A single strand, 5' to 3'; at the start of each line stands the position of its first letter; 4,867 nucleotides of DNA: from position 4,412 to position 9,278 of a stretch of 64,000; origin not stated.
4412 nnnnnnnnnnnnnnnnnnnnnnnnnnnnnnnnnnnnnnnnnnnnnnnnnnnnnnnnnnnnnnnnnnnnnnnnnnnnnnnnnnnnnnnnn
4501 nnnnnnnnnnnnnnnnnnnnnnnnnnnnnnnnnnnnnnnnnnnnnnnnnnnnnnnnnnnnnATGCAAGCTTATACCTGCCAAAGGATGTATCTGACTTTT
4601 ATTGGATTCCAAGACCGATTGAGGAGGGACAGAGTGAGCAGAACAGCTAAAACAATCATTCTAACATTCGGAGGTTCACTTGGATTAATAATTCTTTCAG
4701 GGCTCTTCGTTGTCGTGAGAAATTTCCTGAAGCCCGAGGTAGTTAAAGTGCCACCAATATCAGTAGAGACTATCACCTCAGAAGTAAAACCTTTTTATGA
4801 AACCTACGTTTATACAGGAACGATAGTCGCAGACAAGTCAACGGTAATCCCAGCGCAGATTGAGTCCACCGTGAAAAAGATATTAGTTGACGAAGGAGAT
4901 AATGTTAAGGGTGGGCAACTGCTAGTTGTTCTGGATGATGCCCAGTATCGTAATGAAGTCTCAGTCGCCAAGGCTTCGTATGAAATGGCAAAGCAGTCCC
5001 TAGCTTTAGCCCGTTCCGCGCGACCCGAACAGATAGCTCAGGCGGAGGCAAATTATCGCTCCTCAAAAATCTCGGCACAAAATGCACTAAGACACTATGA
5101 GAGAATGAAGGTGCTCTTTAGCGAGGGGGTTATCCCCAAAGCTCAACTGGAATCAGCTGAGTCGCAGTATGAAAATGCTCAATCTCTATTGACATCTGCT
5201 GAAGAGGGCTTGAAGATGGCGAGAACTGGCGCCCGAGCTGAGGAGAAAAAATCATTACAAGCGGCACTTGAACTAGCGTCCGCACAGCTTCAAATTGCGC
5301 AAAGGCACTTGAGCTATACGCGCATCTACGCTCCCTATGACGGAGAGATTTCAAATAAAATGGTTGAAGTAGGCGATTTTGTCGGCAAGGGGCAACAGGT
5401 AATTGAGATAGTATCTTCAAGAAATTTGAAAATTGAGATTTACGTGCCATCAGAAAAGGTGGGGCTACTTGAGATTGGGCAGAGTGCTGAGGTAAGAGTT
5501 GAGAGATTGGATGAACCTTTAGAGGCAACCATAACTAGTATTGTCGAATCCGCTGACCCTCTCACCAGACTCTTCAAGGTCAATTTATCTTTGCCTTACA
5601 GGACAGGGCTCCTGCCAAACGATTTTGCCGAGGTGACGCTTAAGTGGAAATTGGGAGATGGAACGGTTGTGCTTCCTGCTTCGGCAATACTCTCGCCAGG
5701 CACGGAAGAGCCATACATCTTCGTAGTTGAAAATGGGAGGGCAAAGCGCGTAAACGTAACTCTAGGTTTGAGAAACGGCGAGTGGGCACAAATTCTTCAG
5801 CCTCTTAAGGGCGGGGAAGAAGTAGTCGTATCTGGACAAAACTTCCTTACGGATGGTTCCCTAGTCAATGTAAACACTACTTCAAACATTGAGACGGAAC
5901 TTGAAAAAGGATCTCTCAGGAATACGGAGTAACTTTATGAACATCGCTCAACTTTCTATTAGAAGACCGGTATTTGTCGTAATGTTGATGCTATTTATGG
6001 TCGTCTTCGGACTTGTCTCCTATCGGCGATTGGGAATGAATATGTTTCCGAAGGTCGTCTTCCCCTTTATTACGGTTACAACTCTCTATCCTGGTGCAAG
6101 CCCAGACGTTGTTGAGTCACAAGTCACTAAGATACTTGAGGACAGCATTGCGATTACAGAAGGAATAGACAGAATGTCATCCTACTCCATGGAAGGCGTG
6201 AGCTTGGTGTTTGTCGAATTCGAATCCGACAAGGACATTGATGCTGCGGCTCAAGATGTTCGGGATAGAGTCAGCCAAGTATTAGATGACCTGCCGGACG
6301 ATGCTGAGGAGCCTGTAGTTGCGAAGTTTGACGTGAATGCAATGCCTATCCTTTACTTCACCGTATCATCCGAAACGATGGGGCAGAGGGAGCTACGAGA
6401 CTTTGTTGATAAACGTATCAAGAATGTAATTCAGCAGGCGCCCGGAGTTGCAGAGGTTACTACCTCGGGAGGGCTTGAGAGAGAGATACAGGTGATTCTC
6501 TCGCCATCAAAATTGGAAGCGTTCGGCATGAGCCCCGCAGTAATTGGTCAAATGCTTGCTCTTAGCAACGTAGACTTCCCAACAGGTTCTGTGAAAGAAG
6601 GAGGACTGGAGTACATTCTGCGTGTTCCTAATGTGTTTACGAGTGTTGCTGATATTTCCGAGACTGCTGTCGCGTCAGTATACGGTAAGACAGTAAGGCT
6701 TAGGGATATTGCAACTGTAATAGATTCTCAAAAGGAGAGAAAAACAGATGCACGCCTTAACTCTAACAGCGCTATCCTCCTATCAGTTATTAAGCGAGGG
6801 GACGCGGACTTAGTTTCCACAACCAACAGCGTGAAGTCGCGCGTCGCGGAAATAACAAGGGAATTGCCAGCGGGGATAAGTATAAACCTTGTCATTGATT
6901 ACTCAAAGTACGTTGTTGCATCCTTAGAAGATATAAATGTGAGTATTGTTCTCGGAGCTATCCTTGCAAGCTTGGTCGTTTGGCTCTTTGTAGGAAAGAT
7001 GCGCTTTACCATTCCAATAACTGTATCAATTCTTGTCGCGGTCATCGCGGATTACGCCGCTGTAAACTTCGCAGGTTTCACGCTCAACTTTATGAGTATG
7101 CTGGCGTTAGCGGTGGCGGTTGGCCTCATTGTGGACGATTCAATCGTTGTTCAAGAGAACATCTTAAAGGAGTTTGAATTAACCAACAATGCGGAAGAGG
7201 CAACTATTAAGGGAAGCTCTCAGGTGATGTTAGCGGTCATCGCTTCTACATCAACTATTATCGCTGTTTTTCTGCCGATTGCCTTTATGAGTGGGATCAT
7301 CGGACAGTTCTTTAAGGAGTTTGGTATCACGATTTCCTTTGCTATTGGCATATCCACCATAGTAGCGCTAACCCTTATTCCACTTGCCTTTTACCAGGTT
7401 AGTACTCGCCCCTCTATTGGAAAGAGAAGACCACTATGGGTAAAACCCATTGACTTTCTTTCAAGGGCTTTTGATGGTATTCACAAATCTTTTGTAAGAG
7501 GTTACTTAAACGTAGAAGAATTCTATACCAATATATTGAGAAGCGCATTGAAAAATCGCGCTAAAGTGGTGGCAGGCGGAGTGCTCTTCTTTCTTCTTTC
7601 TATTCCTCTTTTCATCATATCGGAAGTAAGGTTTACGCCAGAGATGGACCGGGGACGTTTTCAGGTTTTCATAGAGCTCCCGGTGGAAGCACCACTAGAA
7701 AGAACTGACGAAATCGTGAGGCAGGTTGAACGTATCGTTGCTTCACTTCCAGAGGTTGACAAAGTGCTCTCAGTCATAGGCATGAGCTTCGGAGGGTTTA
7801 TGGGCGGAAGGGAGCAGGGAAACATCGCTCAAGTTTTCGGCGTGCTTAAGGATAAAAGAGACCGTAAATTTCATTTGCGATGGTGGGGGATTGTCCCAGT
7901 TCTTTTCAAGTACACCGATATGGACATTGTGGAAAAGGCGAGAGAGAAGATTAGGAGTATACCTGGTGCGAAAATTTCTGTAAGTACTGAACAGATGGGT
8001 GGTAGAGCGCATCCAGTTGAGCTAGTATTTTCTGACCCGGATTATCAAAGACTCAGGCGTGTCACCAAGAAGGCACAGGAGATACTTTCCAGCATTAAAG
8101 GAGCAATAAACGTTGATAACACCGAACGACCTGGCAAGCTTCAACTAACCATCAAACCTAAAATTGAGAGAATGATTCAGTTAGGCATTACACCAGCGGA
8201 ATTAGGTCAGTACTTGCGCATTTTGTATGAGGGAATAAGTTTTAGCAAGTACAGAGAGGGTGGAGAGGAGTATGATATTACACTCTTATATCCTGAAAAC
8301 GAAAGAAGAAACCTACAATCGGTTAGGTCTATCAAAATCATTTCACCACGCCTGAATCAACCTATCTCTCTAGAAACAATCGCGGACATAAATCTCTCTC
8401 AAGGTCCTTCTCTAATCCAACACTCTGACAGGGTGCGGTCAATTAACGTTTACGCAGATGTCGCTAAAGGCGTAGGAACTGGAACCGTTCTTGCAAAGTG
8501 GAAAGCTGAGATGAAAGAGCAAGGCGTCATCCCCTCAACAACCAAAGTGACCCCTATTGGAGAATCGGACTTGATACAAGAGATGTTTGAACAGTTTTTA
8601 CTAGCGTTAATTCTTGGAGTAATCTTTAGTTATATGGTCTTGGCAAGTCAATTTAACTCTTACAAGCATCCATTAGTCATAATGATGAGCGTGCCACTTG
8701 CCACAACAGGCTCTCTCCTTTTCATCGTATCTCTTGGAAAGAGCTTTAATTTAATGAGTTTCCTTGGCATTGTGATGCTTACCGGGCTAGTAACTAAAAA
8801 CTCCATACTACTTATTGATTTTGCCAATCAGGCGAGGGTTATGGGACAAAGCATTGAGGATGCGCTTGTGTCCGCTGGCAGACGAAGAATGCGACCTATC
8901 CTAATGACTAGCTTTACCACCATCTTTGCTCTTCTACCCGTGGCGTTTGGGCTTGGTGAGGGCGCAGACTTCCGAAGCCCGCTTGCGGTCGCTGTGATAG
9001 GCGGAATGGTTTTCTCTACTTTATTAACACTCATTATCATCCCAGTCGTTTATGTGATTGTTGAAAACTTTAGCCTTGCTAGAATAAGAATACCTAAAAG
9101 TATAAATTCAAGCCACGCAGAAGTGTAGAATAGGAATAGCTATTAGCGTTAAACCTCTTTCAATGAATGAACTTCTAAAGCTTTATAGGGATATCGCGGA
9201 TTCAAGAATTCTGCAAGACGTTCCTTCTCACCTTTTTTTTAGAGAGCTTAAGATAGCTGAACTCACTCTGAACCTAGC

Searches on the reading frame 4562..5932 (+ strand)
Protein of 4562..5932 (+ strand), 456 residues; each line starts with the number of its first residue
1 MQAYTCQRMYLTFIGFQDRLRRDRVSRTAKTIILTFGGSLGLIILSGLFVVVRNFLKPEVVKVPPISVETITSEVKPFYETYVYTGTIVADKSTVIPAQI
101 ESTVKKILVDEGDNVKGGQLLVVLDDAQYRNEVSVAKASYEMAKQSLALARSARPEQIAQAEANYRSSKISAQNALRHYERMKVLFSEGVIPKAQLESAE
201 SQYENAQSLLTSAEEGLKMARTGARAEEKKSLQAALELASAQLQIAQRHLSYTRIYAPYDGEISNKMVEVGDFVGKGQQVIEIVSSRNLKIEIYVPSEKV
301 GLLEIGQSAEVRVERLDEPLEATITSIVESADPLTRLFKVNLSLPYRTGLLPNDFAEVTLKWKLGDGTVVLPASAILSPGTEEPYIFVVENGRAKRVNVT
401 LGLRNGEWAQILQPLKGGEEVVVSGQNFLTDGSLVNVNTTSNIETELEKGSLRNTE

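Call 21: search_protein_families(library=pfam, proteins=[window:4562-5932:+], max_evalue=0.001)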
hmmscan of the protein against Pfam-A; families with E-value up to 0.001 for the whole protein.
window:4562-5932:+ (456 aa): 3 families
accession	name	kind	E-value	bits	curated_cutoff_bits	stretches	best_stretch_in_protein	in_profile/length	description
PF13437.12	HlyD_3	-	5.3e-20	72.6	22.2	1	255-346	2-95/106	HlyD family secretion protein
PF16576.10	HlyD_D23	-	9.3e-17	61.4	30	1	85-351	9-208/214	Barrel-sandwich domain of CusB or HlyD membrane-fusion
PF00364.28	Biotin_lipoyl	-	1.4e-06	28.5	22.1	0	89-124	37-73/73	Biotin-requiring enzyme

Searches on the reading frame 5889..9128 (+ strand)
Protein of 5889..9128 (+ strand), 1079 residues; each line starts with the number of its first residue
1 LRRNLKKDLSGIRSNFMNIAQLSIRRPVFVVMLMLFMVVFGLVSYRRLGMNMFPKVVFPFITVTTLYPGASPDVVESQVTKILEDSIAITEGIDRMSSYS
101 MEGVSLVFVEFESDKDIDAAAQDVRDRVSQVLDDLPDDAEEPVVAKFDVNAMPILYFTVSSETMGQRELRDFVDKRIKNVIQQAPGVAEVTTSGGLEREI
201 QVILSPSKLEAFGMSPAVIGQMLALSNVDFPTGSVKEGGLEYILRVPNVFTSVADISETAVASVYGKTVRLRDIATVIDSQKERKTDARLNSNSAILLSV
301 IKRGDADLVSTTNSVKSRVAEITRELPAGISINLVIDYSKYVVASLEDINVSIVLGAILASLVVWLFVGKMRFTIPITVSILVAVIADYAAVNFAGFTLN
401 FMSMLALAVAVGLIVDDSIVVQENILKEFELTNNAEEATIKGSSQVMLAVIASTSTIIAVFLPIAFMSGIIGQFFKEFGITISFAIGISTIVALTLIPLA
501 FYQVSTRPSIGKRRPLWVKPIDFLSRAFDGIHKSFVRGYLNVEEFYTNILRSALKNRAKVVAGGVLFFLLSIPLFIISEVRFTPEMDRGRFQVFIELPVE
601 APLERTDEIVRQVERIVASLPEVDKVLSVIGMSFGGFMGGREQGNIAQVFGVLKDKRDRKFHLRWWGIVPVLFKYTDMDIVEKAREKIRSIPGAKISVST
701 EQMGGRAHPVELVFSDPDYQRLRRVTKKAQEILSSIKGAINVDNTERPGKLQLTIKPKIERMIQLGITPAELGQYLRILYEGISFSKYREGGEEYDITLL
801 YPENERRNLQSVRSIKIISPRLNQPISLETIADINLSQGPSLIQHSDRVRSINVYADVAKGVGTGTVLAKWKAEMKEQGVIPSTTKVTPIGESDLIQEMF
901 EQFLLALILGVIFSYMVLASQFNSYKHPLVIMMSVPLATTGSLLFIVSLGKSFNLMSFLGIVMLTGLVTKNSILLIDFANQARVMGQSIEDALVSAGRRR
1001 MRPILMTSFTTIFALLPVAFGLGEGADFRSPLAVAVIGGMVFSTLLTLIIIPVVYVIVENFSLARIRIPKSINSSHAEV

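Call 21: search_protein_families(library=pfam, proteins=[window:5889-9128:+], max_evalue=0.001)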
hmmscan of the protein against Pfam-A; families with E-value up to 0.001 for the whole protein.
window:5889-9128:+ (1079 aa): 1 family
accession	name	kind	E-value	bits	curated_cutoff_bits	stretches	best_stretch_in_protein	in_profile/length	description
PF00873.25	ACR_tran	-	1.9e-236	787.8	28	1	19-1058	1-1020/1021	AcrB/AcrD/AcrF family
